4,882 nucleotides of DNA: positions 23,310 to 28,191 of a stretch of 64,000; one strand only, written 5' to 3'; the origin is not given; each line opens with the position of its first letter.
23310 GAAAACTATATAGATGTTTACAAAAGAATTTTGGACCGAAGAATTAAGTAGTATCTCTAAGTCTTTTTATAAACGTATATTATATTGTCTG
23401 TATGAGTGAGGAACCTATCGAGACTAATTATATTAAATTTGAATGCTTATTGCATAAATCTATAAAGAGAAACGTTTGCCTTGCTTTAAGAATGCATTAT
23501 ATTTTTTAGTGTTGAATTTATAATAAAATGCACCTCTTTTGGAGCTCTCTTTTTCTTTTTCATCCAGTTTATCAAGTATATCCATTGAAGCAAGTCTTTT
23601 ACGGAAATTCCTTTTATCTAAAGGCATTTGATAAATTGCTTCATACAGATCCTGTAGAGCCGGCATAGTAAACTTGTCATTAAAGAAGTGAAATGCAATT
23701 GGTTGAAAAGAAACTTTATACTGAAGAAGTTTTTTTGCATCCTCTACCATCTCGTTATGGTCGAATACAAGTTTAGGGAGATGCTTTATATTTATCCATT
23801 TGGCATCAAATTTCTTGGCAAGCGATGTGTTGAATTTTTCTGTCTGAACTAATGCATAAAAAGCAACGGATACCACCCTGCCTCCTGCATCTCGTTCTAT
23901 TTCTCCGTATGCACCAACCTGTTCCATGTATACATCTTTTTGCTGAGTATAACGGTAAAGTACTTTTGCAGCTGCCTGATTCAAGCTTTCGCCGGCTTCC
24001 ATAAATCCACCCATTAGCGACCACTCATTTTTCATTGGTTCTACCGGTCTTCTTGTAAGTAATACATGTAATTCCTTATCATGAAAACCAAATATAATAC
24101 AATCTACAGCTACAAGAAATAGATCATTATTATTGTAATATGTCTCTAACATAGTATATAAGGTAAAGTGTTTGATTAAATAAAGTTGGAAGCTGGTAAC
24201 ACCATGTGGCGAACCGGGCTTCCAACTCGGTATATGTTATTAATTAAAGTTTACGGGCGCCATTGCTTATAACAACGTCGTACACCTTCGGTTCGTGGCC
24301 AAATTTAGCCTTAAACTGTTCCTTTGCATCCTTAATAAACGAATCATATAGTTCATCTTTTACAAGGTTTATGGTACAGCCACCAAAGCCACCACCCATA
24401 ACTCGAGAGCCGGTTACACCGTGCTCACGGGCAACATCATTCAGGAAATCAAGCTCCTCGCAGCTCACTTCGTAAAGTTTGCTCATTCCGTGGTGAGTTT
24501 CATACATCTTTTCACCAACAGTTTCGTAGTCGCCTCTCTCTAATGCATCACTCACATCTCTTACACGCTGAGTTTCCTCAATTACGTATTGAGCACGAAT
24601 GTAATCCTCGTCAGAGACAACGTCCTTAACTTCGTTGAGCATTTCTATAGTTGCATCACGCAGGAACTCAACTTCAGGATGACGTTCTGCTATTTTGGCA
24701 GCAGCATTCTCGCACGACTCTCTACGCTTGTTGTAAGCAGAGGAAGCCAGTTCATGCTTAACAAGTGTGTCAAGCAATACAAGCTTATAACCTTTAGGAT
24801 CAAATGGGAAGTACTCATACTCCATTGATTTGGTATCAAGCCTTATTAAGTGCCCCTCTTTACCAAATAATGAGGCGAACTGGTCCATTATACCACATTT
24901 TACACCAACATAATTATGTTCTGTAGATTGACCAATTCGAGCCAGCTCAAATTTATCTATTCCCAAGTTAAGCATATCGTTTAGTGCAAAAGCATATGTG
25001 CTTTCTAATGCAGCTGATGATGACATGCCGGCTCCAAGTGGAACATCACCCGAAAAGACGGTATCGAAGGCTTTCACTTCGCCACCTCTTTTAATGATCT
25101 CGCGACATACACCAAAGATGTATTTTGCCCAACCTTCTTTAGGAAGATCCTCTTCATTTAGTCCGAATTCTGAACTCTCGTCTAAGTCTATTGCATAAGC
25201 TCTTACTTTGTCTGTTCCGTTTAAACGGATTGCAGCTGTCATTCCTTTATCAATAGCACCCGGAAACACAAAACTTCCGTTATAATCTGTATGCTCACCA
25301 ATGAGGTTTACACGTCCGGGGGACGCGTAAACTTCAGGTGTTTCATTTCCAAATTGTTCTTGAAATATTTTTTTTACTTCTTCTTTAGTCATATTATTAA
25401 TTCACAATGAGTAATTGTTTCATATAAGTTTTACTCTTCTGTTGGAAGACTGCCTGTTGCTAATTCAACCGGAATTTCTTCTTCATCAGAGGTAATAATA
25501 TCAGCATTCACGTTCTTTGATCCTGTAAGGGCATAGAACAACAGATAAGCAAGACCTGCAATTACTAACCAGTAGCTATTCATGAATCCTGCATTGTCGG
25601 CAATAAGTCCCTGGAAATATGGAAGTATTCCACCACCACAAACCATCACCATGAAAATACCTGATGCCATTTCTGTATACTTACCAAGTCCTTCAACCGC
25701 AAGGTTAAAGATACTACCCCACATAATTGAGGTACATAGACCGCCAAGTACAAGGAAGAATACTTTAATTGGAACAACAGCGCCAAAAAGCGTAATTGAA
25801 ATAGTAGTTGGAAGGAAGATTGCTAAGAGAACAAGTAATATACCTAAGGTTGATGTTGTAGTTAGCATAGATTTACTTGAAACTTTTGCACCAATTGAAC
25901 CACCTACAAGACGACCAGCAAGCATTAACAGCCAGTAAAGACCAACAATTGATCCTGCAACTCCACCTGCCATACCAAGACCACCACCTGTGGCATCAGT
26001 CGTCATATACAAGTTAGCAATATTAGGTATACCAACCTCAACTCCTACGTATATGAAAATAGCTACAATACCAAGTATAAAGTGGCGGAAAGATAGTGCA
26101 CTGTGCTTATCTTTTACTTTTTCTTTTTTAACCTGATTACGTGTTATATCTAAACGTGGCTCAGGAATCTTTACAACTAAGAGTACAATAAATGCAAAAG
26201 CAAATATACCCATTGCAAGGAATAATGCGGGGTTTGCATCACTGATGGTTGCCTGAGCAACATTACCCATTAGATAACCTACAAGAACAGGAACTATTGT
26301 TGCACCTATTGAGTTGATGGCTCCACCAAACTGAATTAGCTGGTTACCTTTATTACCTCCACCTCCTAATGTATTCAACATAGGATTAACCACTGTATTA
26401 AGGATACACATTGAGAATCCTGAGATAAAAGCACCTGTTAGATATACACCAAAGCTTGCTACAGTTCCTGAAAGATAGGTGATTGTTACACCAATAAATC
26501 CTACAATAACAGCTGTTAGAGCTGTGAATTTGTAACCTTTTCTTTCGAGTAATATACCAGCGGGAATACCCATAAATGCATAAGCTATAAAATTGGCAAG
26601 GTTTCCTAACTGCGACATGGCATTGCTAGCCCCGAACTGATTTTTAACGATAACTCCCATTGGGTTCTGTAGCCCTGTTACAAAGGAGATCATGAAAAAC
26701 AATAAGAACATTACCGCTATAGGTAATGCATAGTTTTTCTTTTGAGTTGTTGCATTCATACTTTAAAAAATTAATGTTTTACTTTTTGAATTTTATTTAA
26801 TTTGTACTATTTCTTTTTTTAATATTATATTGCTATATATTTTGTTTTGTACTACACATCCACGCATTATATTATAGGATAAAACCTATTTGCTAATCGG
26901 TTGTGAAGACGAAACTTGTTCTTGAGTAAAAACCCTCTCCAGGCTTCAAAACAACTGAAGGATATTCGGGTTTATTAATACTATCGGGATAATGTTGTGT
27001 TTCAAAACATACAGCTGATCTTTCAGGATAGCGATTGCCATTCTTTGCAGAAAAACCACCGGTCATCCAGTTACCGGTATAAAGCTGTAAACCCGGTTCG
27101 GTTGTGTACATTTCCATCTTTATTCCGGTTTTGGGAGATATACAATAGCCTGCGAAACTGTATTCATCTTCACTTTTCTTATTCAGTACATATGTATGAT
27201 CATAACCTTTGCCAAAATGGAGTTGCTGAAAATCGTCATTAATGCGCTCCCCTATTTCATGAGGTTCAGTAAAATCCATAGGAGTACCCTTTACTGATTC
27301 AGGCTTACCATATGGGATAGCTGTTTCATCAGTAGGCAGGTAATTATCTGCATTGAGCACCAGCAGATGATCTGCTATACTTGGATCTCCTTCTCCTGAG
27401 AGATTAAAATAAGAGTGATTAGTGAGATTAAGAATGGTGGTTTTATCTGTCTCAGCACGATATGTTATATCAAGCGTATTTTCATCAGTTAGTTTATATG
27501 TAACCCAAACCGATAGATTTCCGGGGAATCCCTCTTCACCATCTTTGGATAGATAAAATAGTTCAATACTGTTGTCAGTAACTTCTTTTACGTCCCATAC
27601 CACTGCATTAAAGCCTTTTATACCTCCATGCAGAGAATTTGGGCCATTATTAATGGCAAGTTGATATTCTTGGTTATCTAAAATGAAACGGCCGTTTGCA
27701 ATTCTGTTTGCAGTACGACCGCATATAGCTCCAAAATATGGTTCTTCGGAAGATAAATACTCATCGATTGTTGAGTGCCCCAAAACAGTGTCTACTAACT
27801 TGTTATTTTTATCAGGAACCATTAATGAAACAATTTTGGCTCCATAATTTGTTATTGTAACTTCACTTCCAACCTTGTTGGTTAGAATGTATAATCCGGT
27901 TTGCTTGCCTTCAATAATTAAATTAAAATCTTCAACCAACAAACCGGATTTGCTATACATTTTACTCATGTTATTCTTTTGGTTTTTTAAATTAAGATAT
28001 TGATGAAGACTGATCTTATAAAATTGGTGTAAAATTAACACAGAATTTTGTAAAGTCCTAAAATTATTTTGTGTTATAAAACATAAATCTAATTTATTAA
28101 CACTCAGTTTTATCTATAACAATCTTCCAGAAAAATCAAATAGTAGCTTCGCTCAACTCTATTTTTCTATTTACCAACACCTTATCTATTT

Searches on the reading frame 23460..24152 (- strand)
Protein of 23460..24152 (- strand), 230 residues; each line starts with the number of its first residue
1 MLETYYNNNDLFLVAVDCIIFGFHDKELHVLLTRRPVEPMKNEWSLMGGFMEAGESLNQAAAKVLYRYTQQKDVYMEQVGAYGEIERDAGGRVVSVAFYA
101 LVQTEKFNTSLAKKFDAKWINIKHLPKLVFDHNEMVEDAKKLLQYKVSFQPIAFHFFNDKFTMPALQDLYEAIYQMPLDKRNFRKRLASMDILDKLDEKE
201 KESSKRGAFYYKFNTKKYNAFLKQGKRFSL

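Call 56: search_protein_families(library=pfam, max_evalue=0.00001, proteins=[window:23460-24152:-])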
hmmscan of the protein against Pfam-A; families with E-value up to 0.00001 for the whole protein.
window:23460-24152:- (230 aa): 3 families
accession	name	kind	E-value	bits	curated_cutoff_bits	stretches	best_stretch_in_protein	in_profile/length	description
PF21906.2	NrtR_WHD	-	1.6e-22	79.9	27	1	153-213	1-61/61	NrtR DNA-binding winged helix domain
PF00293.34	NUDIX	-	1.5e-09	38.4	21.1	1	13-137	3-132/134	NUDIX domain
PF19368.5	AraR_C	-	3.7e-07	30.7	23.8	1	150-220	2-73/82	AraR C-terminal winged HTH domain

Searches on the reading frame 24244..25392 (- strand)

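Call 56: search_protein_families(library=pfam, max_evalue=0.00001, proteins=[window:24244-25392:-])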
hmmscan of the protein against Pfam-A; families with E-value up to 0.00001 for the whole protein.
window:24244-25392:- (382 aa): 3 families
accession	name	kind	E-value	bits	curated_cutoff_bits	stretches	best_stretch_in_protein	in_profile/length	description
PF10509.15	GalKase_gal_bdg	-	1.3e-22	79.5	23.1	1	10-56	3-48/49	Galactokinase galactose-binding signature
PF00288.32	GHMP_kinases_N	-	5.4e-20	71.8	22.3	1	91-178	2-87/87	GHMP kinases N terminal domain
PF08544.19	GHMP_kinases_C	-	3e-09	37.6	21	1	282-349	3-71/85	GHMP kinases C terminal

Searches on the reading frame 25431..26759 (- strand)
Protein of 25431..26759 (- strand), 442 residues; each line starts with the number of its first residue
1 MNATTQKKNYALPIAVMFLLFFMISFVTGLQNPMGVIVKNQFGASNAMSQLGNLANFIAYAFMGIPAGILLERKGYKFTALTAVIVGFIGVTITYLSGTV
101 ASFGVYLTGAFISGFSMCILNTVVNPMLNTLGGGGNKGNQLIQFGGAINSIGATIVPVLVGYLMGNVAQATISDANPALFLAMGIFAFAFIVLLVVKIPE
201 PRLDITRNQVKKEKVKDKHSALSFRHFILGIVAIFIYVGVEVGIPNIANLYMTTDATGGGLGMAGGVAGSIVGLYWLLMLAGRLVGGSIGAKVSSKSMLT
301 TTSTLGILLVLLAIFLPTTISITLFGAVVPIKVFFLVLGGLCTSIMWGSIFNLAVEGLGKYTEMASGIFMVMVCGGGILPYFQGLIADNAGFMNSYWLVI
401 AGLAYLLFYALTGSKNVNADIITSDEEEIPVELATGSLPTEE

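Call 56: search_protein_families(library=pfam, max_evalue=0.00001, proteins=[window:25431-26759:-])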
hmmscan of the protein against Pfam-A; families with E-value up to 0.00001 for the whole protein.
window:25431-26759:- (442 aa): 1 family
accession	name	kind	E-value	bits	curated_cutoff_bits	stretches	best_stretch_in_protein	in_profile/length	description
PF07690.21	MFS_1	-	1.5e-22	80.4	33.4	1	17-379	1-345/347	Major Facilitator Superfamily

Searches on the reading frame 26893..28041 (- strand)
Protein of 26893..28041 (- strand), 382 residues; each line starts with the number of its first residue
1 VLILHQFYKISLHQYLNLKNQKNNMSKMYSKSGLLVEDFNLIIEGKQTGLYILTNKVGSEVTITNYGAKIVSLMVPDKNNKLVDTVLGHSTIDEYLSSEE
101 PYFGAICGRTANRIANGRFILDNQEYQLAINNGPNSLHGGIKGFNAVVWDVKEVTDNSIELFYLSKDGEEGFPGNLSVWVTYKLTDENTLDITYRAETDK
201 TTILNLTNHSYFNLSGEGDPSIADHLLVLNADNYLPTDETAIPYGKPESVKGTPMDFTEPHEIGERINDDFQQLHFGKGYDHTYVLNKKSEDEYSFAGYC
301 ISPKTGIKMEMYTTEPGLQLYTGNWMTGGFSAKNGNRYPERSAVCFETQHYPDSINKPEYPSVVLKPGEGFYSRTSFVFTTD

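Call 57: search_protein_families(library=pfam, max_evalue=0.00001, proteins=[window:26893-28041:-])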
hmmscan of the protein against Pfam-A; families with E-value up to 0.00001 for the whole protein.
window:26893-28041:- (382 aa): 1 family
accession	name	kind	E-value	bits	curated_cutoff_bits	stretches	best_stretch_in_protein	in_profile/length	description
PF01263.26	Aldose_epim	-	2.5e-90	303.3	27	1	51-377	3-298/299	Aldose 1-epimerase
